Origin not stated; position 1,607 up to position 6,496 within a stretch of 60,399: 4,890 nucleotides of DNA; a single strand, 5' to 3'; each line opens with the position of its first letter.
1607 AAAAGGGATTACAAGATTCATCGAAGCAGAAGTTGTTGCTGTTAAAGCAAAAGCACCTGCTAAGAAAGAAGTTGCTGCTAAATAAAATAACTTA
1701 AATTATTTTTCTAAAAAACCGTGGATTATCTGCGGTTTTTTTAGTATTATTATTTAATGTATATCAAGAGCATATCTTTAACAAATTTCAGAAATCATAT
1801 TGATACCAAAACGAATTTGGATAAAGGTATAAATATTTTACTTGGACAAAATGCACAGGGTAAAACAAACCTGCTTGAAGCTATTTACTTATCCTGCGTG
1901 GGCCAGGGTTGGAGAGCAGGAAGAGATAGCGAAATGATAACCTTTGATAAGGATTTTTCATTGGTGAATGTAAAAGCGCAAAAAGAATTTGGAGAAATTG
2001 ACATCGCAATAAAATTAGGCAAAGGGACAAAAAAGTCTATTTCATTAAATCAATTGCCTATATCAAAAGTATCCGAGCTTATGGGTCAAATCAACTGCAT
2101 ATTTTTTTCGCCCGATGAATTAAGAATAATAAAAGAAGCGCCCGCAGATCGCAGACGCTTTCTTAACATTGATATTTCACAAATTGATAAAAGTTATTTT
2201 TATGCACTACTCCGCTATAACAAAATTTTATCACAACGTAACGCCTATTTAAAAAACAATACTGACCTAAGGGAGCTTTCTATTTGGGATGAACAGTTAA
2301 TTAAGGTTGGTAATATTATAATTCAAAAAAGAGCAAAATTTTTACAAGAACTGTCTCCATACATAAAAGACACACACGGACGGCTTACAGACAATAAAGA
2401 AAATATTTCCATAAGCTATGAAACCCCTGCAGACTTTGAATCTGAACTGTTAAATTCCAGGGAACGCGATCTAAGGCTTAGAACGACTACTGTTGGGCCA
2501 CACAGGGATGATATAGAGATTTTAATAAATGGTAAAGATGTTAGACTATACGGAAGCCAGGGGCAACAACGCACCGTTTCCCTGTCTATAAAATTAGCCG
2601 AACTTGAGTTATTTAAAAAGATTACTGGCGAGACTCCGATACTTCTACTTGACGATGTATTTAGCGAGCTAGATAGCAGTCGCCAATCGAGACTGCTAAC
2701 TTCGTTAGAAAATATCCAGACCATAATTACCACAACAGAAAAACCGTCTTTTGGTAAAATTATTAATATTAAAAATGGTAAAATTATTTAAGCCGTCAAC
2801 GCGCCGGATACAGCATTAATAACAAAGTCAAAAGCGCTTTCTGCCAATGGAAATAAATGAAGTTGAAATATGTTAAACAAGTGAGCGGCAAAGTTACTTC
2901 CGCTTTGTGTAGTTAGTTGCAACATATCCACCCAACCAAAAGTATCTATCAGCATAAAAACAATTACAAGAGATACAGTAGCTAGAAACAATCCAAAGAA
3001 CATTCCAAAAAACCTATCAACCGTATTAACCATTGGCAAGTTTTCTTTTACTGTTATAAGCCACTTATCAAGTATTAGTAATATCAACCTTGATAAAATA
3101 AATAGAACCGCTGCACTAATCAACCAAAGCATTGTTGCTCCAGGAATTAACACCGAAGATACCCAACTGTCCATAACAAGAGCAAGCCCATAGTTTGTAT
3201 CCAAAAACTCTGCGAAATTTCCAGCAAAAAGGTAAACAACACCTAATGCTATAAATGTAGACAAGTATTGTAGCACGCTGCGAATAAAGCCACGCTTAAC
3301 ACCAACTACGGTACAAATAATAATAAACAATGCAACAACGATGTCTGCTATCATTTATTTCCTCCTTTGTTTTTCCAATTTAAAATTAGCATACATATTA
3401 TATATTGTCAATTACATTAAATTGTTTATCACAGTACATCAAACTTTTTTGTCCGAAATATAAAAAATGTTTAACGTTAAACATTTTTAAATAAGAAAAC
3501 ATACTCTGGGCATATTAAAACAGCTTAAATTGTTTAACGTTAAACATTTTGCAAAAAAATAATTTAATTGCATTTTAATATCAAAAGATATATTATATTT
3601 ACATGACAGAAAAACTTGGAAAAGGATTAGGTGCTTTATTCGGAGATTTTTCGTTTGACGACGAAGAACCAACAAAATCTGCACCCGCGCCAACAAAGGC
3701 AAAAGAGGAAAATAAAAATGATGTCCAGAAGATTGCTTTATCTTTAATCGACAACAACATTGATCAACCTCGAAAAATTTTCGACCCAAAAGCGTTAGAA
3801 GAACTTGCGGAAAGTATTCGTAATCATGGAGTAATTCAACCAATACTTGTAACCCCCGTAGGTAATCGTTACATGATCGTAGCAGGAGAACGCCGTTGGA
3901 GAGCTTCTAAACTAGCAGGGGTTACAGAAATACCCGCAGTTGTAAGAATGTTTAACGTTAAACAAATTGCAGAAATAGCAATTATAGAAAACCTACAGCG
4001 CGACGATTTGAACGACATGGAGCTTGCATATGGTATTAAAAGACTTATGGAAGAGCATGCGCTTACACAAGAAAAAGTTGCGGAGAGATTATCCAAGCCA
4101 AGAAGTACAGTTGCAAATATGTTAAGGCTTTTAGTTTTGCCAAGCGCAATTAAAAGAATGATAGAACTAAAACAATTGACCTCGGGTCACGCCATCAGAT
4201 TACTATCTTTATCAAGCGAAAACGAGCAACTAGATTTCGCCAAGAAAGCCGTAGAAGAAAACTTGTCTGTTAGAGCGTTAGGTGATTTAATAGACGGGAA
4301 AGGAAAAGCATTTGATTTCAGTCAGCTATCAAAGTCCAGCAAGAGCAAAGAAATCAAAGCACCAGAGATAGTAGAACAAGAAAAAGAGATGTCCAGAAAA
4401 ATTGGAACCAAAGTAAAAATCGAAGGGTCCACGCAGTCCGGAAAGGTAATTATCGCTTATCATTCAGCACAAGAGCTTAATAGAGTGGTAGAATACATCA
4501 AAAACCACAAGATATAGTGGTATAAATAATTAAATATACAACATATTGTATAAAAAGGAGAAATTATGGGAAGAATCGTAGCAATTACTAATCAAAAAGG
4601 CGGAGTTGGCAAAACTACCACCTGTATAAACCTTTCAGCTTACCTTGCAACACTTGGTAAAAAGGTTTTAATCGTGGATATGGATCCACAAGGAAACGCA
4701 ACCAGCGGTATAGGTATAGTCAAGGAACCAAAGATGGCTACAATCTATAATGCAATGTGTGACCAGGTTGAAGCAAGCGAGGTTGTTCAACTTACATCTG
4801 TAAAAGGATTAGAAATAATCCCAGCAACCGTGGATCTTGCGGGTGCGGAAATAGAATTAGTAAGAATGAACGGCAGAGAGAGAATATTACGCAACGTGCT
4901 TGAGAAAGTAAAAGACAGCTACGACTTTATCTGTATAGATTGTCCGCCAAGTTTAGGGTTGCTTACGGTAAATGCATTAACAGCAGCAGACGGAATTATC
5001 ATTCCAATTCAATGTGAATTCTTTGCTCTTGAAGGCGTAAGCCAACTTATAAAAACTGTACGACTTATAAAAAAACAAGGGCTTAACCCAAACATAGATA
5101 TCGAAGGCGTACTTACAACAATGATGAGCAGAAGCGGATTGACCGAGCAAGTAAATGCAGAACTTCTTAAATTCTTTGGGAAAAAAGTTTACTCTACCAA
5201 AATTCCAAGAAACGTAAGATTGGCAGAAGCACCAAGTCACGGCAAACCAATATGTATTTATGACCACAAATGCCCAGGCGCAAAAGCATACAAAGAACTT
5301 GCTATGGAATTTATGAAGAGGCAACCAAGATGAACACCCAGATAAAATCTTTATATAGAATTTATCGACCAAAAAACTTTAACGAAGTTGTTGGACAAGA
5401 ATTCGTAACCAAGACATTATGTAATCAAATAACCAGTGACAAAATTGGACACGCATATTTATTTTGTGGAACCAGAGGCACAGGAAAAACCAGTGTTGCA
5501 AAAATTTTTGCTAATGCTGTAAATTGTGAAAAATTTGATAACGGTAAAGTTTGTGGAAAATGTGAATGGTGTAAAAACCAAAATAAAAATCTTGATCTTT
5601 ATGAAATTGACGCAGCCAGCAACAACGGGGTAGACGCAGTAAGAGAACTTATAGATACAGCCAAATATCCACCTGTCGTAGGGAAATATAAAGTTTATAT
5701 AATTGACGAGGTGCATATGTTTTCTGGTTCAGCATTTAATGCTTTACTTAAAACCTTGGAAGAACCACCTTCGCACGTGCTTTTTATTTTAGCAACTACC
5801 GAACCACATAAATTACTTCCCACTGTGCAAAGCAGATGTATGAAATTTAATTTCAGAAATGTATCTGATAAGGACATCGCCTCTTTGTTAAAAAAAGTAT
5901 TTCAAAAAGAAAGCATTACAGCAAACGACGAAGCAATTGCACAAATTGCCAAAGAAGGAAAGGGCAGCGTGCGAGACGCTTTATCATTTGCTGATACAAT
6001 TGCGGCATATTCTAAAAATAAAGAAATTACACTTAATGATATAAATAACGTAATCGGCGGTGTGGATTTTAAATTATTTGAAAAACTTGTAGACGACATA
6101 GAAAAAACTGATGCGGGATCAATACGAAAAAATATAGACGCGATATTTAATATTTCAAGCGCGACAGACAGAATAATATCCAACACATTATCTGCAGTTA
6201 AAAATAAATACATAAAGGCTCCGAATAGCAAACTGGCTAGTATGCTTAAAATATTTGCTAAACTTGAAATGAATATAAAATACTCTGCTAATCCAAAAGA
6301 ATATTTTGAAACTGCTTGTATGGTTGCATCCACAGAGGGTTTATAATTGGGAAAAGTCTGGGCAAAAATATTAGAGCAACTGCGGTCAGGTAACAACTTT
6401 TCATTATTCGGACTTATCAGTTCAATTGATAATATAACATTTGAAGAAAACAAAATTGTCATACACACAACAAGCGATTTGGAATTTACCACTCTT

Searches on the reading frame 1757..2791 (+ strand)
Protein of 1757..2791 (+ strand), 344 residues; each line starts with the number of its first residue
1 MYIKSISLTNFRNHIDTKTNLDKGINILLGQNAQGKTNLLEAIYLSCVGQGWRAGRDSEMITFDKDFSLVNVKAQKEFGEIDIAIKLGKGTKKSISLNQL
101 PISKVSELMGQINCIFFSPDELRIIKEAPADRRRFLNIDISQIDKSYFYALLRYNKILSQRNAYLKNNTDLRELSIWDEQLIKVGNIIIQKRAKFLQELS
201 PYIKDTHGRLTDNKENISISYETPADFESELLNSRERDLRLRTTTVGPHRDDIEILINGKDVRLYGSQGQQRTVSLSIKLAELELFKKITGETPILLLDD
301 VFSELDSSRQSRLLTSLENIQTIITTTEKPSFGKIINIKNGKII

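Call 81: search_protein_families(library=pfam, proteins=[window:1757-2791:+], max_evalue=0.00001)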
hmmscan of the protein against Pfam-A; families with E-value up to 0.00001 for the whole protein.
window:1757-2791:+ (344 aa): 4 families
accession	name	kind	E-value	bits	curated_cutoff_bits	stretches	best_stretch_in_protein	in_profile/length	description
PF02463.25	SMC_N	-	2.8e-15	56.8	40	1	2-332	1-202/220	RecF/RecN/SMC N terminal domain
PF13175.12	AAA_15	-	1.8e-09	38.1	32.1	1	1-338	1-274/374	AAA ATPase domain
PF13476.12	AAA_23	-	3.1e-08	34.9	27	1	5-181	1-163/201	AAA domain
PF13304.12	AAA_21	-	8.9e-07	29.7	27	0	25-68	1-47/304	AAA domain, putative AbiEii toxin, Type IV TA system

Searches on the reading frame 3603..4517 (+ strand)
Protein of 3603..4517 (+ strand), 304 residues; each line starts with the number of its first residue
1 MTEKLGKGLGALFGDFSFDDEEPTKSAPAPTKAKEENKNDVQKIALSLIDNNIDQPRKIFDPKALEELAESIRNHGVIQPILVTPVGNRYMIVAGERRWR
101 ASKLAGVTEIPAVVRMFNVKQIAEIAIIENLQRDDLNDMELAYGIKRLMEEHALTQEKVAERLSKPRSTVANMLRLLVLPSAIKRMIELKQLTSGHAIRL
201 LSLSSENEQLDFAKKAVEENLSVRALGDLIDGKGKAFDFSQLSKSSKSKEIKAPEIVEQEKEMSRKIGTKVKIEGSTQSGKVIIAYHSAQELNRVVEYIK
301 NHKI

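Call 81: search_protein_families(library=pfam, proteins=[window:3603-4517:+], max_evalue=0.00001)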
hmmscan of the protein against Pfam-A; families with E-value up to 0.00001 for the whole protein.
window:3603-4517:+ (304 aa): 3 families
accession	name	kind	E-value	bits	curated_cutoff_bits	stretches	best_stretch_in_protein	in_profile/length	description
PF02195.25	ParB_N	-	1.8e-32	111.7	26.3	1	40-132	2-95/95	ParB N-terminal domain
PF17762.8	HTH_ParB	-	1.1e-29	103.1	22.6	1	135-231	2-98/102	ParB HTH domain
PF23552.2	ParB_C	-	2.9e-09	36.7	23.8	1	252-299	1-49/50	ParB dimerisation domain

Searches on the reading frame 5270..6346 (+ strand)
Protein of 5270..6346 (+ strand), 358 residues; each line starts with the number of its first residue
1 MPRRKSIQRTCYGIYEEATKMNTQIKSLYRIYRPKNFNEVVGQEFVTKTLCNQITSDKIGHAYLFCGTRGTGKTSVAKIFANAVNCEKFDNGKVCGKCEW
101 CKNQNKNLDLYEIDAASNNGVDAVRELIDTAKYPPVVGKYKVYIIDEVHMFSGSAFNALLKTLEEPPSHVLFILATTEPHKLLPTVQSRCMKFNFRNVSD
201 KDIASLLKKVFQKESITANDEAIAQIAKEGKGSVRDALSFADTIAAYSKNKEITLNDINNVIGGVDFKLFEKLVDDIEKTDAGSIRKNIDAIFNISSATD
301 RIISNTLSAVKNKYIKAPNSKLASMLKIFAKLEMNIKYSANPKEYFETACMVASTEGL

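Call 81: search_protein_families(library=pfam, proteins=[window:5270-6346:+], max_evalue=0.00001)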
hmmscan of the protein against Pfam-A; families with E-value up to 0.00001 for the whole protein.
window:5270-6346:+ (358 aa): 3 families
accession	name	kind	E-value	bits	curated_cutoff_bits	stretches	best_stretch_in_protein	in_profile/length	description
PF13177.12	DNA_pol3_delta2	-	7.1e-44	150.1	27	1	43-198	2-160/161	DNA polymerase III, delta subunit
PF00004.35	AAA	-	9.8e-14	52.4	21.2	1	64-192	2-125/131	ATPase family associated with various cellular activities (AAA)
PF22608.2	DNAX_ATPase_lid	-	4.4e-10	39.6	27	1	203-247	2-46/49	DNA polymerase III clamp loader subunit, ATPase lid domain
